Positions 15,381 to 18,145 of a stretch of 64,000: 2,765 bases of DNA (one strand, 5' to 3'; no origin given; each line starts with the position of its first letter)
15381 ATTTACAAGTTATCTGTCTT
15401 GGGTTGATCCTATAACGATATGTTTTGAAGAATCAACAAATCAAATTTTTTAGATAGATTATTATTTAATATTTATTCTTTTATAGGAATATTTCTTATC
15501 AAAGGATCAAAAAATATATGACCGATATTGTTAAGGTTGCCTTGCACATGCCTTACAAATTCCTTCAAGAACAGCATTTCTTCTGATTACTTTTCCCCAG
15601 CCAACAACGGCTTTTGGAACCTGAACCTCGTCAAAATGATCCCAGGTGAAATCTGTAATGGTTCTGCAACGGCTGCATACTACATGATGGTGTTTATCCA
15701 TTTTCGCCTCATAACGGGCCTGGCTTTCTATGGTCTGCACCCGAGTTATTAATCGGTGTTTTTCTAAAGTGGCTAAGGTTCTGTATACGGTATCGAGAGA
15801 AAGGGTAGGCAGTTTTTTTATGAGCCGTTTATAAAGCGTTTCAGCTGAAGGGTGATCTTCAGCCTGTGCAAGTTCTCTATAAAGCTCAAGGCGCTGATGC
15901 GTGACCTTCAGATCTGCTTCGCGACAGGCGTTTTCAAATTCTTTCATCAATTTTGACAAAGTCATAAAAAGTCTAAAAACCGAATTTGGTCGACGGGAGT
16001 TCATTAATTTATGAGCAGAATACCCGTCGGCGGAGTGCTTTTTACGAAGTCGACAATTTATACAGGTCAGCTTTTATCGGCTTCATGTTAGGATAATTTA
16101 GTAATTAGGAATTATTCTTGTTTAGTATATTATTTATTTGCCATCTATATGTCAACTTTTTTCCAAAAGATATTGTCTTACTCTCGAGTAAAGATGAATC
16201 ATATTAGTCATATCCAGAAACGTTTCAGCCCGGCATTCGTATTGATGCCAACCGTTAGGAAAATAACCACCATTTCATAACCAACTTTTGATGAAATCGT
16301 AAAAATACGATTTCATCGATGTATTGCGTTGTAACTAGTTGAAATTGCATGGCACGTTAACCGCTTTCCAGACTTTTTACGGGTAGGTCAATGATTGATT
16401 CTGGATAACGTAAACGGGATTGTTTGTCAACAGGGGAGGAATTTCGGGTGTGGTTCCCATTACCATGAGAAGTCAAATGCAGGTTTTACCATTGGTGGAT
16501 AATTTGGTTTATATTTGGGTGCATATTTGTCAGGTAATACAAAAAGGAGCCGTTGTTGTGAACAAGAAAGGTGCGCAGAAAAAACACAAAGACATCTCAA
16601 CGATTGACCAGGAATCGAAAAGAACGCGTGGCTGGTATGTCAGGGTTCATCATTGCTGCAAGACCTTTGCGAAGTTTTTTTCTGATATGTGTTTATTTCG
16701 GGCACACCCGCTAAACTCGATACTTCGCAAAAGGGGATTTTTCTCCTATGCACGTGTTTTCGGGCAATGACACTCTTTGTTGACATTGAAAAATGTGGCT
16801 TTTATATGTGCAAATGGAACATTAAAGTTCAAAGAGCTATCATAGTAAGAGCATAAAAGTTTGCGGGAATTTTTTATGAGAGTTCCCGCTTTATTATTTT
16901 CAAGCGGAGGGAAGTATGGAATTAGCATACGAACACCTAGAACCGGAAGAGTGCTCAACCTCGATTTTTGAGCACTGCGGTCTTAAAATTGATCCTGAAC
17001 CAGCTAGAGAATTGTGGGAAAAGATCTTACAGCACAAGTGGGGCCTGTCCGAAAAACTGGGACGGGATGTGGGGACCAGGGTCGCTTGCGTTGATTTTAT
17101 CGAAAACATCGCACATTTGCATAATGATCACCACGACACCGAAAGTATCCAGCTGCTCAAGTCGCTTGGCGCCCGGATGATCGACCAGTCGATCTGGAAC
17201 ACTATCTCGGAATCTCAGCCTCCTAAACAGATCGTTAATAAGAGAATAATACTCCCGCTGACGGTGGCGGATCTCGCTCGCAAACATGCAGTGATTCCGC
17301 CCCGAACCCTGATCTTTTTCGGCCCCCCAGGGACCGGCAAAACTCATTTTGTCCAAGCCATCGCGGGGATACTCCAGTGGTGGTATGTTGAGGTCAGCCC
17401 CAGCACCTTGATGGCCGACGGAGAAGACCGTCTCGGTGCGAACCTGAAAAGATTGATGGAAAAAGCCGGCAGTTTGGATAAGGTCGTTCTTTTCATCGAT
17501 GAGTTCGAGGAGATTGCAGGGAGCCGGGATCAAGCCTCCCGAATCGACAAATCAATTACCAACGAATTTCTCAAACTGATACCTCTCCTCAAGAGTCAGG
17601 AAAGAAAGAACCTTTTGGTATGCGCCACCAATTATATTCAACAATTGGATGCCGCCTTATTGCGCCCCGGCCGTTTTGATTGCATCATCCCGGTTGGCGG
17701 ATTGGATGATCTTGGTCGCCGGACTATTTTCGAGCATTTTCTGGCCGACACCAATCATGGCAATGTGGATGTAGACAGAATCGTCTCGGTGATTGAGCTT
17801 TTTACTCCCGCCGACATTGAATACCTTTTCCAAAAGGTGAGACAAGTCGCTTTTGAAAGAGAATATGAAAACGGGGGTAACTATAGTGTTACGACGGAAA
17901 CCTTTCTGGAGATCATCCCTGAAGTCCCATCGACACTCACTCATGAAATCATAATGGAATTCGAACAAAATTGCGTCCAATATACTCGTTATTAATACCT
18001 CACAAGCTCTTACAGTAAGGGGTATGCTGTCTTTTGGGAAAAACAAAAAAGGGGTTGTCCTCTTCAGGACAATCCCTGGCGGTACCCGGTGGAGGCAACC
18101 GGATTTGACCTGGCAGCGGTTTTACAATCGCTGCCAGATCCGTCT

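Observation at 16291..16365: Composite sigma-54 promoter module (perfect 26-bp palindrome + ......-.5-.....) reused at three sites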

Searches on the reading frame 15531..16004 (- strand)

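Call 17: search_protein_families(library=pfam, proteins=[window:15531-16004:-], max_evalue=0.01)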
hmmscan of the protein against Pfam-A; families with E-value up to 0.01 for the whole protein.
window:15531-16004:- (157 aa): 2 families
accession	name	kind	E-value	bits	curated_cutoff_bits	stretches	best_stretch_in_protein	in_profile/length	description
PF01475.25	FUR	-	1.8e-27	96.3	23.1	1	30-128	2-102/121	Ferric uptake regulator family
PF12840.13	HTH_20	-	0.0052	17.2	27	0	38-89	6-51/51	Helix-turn-helix domain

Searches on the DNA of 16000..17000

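Call 64: search_rna_families(source=window, start=16000, end=17000, threshold=evalue, max_evalue=5)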
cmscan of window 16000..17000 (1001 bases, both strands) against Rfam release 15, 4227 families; matches with E-value up to 5: 3.
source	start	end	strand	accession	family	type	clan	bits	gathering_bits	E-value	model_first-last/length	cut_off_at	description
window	16285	16317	-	RF03803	MIR1886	Gene; miRNA;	-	19.4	62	0.75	1-52/52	no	MIR1886 microRNA precursor family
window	16287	16321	+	RF03803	MIR1886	Gene; miRNA;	-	18.8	62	1.1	1-52/52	no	MIR1886 microRNA precursor family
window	16819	16903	+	RF00558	L20_leader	Cis-reg; leader;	-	15.6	58.7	4.6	1-127/127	no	Ribosomal protein L20 leader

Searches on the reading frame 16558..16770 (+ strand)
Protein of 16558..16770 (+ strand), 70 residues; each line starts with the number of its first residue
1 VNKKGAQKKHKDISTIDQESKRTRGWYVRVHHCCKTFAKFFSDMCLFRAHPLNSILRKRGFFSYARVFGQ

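Call 17: search_protein_families(library=pfam, proteins=[window:16558-16770:+], max_evalue=0.01)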
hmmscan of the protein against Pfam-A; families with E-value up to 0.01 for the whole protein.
window:16558-16770:+ (70 aa): 0 families

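Call 51: search_protein_families(library=ncbifam, proteins=[window:16558-16770:+], max_evalue=0.001)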
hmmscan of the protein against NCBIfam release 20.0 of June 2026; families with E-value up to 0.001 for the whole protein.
window:16558-16770:+ (70 aa): 0 families

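Call 57: search_protein_representatives(protein=window:16558-16770:+)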
Query: 70 residues. Proteins with E-value up to 0.001 (for the whole library): 35; up to 1e-10: 1; up to 1e-30: 1. The best 35 are listed.
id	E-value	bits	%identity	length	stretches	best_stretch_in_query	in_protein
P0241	5.1e-42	156.4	99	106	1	1-70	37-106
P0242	1.1e-10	57.2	47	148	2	9-44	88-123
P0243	1.1e-08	50.9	64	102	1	6-49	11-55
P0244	3.1e-08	49.5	65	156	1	6-48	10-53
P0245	3.9e-08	49.2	65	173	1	6-48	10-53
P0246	9.5e-08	48.0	63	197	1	3-43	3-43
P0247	1.2e-07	47.6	65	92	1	2-44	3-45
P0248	1.7e-07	47.2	61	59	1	7-44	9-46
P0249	2.2e-07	46.8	62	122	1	7-46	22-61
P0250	2.6e-07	46.6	58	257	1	7-54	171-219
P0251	3.4e-07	46.2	58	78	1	2-46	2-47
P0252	7.7e-07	45.1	54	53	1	4-44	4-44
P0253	1.4e-06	44.3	60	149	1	2-44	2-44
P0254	1.7e-06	44.0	64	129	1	6-44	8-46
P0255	2.1e-06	43.7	50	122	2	10-44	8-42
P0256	2.8e-06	43.3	61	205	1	4-44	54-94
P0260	1.1e-05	41.4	62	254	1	7-45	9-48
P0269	1.3e-04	38.1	51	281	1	5-45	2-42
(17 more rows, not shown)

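Call 59: search_protein_families(library=pfam, proteins=[P0242, P0243, P0244, P0245, P0246, P0250, P0253, P0256, P0260, P0269], max_evalue=0.01)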
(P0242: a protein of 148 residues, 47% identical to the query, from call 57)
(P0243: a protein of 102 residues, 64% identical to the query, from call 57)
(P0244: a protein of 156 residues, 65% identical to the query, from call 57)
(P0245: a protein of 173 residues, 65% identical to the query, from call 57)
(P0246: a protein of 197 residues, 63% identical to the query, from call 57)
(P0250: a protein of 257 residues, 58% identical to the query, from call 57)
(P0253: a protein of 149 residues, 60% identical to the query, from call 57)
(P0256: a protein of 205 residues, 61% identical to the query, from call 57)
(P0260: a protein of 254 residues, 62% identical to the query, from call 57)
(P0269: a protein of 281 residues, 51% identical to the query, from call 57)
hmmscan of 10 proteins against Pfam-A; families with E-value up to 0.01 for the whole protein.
P0242 (148 aa): 0 families

P0243 (102 aa): 0 families

P0244 (156 aa): 0 families

P0245 (173 aa): 0 families

P0246 (197 aa): 1 family
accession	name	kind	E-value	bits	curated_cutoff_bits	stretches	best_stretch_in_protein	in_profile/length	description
PF00847.26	AP2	-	4e-12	46.7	33.3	1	85-137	2-53/54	AP2 domain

P0250 (257 aa): 0 families

P0253 (149 aa): 1 family
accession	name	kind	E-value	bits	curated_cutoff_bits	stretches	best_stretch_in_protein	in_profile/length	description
PF00847.26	AP2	-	1.2e-11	45.2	33.3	1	85-137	2-53/54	AP2 domain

P0256 (205 aa): 1 family
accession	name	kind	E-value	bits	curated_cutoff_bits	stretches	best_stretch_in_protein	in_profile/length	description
PF00847.26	AP2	-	9.7e-11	42.3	33.3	1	135-188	1-53/54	AP2 domain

P0260 (254 aa): 0 families

P0269 (281 aa): 1 family
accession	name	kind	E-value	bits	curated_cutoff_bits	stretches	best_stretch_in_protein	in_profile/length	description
PF00847.26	AP2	-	1.4e-08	35.3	33.3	1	84-131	3-49/54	AP2 domain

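Call 61: find_homologous_proteins(query=window:16558-16770:+, max_evalue=0.001)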
Query window:16558-16770:+ (70 aa): 1 proteins with E <= 0.001 among 1 candidates.
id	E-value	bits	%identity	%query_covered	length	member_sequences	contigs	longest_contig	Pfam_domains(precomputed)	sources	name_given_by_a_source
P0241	1.6e-41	156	99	100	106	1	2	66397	-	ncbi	-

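Call 75: find_related_loci(query=A4, collection=viral_contigs, flank=1500)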
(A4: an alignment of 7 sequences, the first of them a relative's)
Query A4 (197 aa) in viral_contigs; peptide patterns used: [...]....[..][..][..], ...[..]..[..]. (x = any residue, [..] = any of these).
34 stretches matched a pattern, but none encodes a relative of the query by tblastn (E <= 1e-3).

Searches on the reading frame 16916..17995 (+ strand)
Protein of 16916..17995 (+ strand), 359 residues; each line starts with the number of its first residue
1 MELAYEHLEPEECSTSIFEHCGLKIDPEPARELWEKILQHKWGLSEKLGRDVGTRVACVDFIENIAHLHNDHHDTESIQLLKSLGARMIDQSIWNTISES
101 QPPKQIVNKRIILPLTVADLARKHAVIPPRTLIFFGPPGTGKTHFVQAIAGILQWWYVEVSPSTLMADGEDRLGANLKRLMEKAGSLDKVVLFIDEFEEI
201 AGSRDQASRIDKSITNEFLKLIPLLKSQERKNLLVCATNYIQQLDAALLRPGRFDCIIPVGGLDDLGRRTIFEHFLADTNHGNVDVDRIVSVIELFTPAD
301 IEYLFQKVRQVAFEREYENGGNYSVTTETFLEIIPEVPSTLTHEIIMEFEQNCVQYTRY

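Call 17: search_protein_families(library=pfam, proteins=[window:16916-17995:+], max_evalue=0.01)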
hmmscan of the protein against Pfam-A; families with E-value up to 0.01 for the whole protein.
window:16916-17995:+ (359 aa): 7 families
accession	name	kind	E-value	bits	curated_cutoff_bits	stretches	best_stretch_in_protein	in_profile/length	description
PF00004.35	AAA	-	1.2e-25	90.9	21.2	1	132-260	1-129/131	ATPase family associated with various cellular activities (AAA)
PF13224.11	DUF4032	-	0.00017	21.9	23.8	1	29-65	127-162/163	Domain of unknown function (DUF4032)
PF13191.12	AAA_16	-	0.00049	21.1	32.6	0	130-150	25-45/167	AAA ATPase domain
PF13401.12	AAA_22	-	0.00054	20.7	27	0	131-153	7-29/130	AAA domain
PF07728.20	AAA_5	-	0.0025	18.3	22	1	132-198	2-76/139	AAA domain (dynein-related subfamily)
PF05729.18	NACHT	-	0.0028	17.9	26.7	0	130-154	1-25/167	NACHT domain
PF13245.12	AAA_19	-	0.0087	16.7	25.1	0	127-154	9-36/134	AAA domain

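Call 20: find_encoding_contigs(protein=window:16916-17995:+, flank=3000, max_places=10)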
Protein window:16916-17995:+ (359 aa): no gene with exactly this product is on record in the collection.

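Call 25: find_homologous_proteins(query=window:16916-17995:+, max_evalue=1e-20)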
Query window:16916-17995:+ (359 aa): 2621 proteins with E <= 1e-20 among 8000 candidates; the best 120 are listed.
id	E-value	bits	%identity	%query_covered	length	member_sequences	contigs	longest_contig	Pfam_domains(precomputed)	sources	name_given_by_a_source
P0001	8.5e-242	819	100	100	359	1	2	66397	PF00004.36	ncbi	-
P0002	4.6e-208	708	86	100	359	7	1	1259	PF00004.36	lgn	-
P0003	1.1e-206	704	87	100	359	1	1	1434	PF00004.36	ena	-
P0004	2.3e-203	693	87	97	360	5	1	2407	PF00004.36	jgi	-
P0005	1.1e-189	648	79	100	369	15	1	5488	PF00004.36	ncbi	-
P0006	9.5e-189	645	78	100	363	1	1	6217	PF00004.36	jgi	jgi:transitional endoplasmic reticulum ATPase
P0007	9.6e-189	645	79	100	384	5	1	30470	PF00004.36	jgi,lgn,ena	-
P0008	8.8e-188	642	78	100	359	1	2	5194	PF00004.36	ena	-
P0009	5.4e-187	639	78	100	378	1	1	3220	PF13224.12,PF00004.36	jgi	jgi:SpoVK/Ycf46/Vps4 family AAA+-type ATPase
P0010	2.0e-186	637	78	100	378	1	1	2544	PF13224.12,PF00004.36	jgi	jgi:SpoVK/Ycf46/Vps4 family AAA+-type ATPase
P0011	2.6e-186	637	77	100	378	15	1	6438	PF00004.36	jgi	-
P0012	9.6e-186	635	78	100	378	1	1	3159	PF13224.12,PF00004.36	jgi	jgi:SpoVK/Ycf46/Vps4 family AAA+-type ATPase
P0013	1.1e-185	635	77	100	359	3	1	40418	PF00004.36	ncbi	ncbi:MAG: AAA family ATPase [Pseudomonadota bacterium]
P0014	1.5e-185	634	76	100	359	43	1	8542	PF00004.36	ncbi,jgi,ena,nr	ncbi:MAG: AAA family ATPase [Thermodesulfobacteriota bacterium]|nr:MAG: AAA family ATPase [Thermodes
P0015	3.7e-185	633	78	100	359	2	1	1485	PF00004.36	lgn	-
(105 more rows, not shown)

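Call 26: find_encoding_contigs(protein=P0001, flank=10000, max_places=4)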
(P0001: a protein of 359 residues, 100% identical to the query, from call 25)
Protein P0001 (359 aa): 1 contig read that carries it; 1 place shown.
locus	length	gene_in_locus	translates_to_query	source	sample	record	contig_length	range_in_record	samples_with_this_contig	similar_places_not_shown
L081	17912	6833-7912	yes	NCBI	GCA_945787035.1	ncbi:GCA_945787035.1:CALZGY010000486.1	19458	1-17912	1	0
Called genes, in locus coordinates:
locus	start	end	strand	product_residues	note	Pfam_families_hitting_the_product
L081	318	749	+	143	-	-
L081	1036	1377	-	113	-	PF04545:Sigma70_r4 (weak), PF08281:Sigma70_r4_2 (weak), PF11427:HTH_Tnp_Tc3_1 (weak), PF13936:HTH_38, PF13384:HTH_23 (weak)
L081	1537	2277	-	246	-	PF00581:Rhodanese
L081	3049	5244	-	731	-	PF00141:peroxidase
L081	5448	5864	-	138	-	PF01475:FUR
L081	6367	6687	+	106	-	-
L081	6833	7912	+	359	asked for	PF00004:AAA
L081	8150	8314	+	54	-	-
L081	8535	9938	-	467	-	PF00072:Response_reg, PF00158:Sigma54_activat, PF01078:Mg_chelatase (faint), PF14532:Sigma54_activ_2, PF07724:AAA_2 (weak), PF07728:AAA_5, PF25601:AAA_lid_14, PF02954:HTH_8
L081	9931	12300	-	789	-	PF00672:HAMP, PF00989:PAS, PF08448:PAS_4 (weak), PF13426:PAS_9, PF00512:HisKA, PF02518:HATPase_c, PF13589:HATPase_c_3, PF14501:HATPase_c_5 (weak)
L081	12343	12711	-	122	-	-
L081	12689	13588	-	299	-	PF08443:RimK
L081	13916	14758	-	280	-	-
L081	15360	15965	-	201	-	PF02805:Ada_Zn_binding (weak)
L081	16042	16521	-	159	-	PF00258:Flavodoxin_1, PF12724:Flavodoxin_5, PF03358:FMN_red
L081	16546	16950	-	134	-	-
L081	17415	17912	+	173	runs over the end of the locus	PF14512:TM1586_NiRdase (faint), PF00881:Nitroreductase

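Call 27: find_encoding_contigs(protein=P0007, flank=4000, max_places=4)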
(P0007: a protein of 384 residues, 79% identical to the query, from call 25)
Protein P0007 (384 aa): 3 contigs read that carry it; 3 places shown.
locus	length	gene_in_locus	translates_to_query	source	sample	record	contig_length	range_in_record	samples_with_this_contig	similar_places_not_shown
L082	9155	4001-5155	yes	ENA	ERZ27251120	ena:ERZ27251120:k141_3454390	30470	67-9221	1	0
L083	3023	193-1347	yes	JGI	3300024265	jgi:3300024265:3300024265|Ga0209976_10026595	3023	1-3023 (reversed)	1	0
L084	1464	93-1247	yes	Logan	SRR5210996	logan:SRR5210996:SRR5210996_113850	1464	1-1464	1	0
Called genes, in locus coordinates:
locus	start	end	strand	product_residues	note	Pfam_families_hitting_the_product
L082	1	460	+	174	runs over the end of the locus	?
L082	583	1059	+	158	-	-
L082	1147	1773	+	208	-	-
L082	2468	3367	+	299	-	PF25145:NfeD1b_N (weak), PF01972:SDH_protease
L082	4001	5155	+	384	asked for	PF00004:AAA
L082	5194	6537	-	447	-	PF07969:Amidohydro_3 (faint), PF01979:Amidohydro_1 (faint)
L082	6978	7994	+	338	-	PF08240:ADH_N, PF16912:Glu_dehyd_C, PF01262:AlaDh_PNT_C (weak), PF00107:ADH_zinc_N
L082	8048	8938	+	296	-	PF01791:DeoC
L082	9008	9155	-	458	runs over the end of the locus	PF09986:DUF2225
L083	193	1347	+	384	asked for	PF00004:AAA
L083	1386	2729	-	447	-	PF01979:Amidohydro_1 (weak), PF07969:Amidohydro_3 (weak)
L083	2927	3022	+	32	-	?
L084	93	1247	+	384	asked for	PF00004:AAA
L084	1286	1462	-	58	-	?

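Call 28: find_encoding_contigs(protein=P0013, flank=4000, max_places=4)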
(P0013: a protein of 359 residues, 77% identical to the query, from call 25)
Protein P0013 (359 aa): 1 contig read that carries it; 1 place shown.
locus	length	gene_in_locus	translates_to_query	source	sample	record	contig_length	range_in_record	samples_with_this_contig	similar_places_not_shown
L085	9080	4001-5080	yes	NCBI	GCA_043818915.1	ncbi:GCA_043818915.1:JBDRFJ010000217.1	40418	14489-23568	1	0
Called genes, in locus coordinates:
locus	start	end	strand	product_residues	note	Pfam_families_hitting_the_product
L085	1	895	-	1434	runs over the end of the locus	PF01869:BcrAD_BadFG, PF06050:HGD-D (faint), PF09989:DUF2229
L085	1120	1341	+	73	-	-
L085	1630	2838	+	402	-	PF28597:T2SSF_N, PF00482:T2SSF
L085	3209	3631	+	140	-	PF18765:Polbeta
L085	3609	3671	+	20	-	PF01934:HepT-like (weak)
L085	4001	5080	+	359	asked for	PF00004:AAA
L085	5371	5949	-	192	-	PF14345:GDYXXLXY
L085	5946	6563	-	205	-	-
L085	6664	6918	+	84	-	-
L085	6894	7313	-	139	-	PF09925:DUF2157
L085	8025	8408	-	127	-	-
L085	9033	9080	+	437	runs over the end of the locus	PF13173:AAA_14, PF13635:DUF4143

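Call 35: find_encoding_contigs(protein=P0004, flank=3000, max_places=6)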
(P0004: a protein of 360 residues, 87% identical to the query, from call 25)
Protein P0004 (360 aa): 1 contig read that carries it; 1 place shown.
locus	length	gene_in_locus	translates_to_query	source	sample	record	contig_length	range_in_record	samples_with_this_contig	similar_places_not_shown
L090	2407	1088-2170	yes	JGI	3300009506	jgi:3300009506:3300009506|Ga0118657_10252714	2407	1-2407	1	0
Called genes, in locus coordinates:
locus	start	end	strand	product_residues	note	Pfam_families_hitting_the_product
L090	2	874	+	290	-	?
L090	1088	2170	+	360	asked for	PF00004:AAA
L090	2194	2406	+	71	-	?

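Call 36: find_encoding_contigs(protein=P0005, flank=4000, max_places=6)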
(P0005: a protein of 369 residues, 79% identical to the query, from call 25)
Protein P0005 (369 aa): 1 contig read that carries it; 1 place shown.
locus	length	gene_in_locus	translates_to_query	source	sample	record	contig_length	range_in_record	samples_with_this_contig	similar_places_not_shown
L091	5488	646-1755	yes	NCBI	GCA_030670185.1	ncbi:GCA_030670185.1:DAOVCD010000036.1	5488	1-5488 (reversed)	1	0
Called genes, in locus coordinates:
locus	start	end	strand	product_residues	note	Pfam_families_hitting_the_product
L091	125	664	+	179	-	PF13588:HSDR_N_2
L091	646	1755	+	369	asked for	PF00004:AAA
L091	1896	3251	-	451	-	PF00815:Histidinol_dh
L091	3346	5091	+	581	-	PF02310:B12-binding, PF04055:Radical_SAM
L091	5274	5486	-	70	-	?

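Call 51: search_protein_families(library=ncbifam, proteins=[window:16916-17995:+], max_evalue=0.001)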
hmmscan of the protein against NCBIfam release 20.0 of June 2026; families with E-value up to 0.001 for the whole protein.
window:16916-17995:+ (359 aa): 15 families
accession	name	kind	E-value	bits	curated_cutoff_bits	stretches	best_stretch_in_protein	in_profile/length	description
NF003069.1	PRK03992.1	subfamily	1.2e-26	93.8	500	1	106-314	142-354/379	proteasome-activating nucleotidase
TIGR01243.1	CDC48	subfamily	2e-26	92.5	802.65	1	88-320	171-404/733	CDC48 family AAA ATPase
TIGR01242.2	TIGR01242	subfamily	2.2e-25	89.4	500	1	106-317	125-340/362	proteasome-activating nucleotidase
NF047747.1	PrtsmActNtasePan2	equivalog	3.4e-22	79.2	700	1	113-307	169-367/397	proteasome-activating nucleotidase Pan2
NF047748.1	PrtsmActNtasePan1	equivalog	2.5e-21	76.2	750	1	107-304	160-361/405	proteasome-activating nucleotidase Pan1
NF041006.2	cell_div_CdvC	equivalog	6.2e-21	74.7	650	1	95-353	103-365/370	cell division protein CdvC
NF042959.1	IteA_antiphage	equivalog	7.9e-21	74.6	510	1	118-310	114-302/367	anti-phage ATPase IteA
TIGR01241.2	FtsH_fam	equivalog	3.5e-19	69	600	1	129-306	195-376/598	ATP-dependent zinc metalloprotease FtsH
TIGR03689.1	pup_AAA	equivalog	1.1e-15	57.4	504.75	1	109-278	196-380/512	proteasome ATPase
NF008004.0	PRK10733.1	equivalog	3.5e-13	48.4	1008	1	129-301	185-361/644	ATP-dependent zinc metalloprotease FtsH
TIGR03922.1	T7SS_EccA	equivalog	1.4e-06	27.2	466.65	1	130-248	313-432/557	type VII secretion AAA-ATPase EccA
NF003229.0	PRK04195.1-5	equivalog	1.1e-05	24.4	280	1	129-206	44-121/413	replication factor C large subunit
NF009881.0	PRK13341.1-2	equivalog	0.00017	19.6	651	1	131-199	54-120/736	AAA family ATPase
NF005378.0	PRK06921.1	subfamily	0.00018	20.7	207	1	132-229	120-223/266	hypothetical protein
NF038214.1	IS21_help_AAA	equivalog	0.00029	20.6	200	1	117-150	78-111/232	IS21-like element helper ATPase IstB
